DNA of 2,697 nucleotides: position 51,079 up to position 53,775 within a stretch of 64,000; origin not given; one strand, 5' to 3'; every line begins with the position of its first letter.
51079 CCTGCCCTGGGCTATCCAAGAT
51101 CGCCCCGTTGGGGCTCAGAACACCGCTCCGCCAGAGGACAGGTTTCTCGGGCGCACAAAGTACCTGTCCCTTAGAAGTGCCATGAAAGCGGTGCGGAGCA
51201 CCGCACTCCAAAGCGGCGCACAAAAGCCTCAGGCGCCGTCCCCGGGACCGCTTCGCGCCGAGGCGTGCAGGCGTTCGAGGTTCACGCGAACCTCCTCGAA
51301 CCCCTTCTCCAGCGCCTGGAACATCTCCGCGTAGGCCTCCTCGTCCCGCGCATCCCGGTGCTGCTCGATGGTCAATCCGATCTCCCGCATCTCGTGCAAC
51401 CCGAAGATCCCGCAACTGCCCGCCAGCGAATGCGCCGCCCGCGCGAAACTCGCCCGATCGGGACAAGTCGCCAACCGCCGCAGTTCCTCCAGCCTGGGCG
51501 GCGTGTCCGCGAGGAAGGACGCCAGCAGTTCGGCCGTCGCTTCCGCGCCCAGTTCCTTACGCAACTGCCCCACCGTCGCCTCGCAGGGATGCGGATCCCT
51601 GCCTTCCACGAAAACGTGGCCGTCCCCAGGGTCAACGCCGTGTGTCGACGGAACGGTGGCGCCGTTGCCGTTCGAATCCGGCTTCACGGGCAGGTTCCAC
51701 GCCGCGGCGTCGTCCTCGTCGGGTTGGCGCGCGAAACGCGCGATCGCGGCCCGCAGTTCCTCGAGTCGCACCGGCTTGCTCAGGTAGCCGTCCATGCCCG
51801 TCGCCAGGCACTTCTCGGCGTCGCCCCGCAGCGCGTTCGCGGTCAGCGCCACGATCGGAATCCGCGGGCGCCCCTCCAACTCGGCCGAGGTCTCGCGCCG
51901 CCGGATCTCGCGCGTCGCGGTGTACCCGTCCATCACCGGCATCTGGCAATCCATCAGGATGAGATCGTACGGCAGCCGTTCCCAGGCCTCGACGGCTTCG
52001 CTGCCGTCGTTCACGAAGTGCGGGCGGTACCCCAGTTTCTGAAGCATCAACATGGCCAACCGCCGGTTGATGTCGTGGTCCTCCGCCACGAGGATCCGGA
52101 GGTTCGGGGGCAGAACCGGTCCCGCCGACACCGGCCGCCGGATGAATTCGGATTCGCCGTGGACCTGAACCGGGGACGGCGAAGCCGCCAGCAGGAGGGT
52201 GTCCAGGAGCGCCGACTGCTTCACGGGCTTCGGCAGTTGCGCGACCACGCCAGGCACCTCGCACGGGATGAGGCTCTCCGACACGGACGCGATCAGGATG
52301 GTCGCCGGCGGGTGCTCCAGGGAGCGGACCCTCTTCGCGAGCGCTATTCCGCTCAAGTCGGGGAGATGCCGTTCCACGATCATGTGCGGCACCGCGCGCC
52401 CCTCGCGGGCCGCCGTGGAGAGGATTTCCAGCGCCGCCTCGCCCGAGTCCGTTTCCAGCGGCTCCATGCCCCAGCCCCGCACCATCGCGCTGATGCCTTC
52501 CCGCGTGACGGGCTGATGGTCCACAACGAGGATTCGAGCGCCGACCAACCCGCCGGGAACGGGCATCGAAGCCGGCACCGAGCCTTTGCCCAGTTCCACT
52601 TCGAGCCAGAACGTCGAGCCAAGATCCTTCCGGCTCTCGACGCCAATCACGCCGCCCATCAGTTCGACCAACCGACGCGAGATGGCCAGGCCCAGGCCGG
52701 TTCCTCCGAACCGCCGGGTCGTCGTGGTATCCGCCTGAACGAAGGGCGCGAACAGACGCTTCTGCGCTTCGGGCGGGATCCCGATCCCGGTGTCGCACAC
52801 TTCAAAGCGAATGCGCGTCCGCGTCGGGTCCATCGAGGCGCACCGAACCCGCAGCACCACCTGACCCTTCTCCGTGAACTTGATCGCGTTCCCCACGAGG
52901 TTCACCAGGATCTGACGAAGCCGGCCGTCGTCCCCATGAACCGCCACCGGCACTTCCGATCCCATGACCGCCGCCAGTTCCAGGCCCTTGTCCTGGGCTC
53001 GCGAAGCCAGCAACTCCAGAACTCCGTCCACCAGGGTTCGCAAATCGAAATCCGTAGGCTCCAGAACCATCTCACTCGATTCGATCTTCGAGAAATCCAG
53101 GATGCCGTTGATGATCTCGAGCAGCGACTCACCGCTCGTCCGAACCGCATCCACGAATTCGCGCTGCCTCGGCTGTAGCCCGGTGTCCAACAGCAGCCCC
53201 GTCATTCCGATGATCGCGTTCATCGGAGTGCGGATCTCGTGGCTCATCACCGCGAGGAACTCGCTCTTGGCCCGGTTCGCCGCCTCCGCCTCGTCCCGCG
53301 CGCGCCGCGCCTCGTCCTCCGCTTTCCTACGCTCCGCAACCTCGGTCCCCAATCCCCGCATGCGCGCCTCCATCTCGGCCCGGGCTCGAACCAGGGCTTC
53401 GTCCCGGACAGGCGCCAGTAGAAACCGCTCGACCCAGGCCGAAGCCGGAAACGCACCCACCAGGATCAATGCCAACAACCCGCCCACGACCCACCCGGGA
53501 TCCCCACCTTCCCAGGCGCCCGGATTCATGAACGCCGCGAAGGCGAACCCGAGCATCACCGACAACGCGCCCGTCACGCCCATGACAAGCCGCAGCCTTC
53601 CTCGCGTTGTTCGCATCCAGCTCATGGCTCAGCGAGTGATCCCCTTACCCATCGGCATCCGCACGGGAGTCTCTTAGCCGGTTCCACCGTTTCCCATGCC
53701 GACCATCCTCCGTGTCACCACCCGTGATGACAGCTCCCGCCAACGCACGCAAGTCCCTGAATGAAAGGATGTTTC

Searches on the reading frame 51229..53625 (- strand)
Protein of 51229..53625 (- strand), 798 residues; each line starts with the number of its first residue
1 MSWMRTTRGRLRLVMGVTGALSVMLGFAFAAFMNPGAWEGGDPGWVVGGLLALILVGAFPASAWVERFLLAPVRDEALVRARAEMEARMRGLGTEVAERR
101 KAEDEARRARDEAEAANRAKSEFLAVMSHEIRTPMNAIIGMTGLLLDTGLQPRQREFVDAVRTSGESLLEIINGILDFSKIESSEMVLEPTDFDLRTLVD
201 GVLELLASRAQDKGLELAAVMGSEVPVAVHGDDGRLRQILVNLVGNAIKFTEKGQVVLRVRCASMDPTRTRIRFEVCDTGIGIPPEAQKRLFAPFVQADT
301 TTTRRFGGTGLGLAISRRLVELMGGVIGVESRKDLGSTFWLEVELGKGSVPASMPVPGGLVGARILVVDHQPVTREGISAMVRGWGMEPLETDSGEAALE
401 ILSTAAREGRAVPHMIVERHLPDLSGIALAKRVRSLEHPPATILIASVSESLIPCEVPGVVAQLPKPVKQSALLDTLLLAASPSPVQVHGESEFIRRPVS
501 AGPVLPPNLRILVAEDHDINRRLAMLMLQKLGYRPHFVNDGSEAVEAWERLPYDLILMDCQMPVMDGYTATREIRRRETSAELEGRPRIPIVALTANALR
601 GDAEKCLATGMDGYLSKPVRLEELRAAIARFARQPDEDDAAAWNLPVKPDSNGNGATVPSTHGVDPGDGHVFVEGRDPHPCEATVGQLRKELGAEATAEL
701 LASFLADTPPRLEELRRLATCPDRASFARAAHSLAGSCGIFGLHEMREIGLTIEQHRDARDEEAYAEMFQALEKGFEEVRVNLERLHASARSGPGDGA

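Call 99: search_protein_families(library=padloc, proteins=[window:51229-53625:-], max_evalue=0.001)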
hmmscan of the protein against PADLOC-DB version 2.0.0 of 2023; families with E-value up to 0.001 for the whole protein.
window:51229-53625:- (798 aa): 1 family
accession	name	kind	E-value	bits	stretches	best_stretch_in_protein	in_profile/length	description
PDLC00405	SduA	-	0.00053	17.6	1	510-599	8-98/323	DUF4263 domain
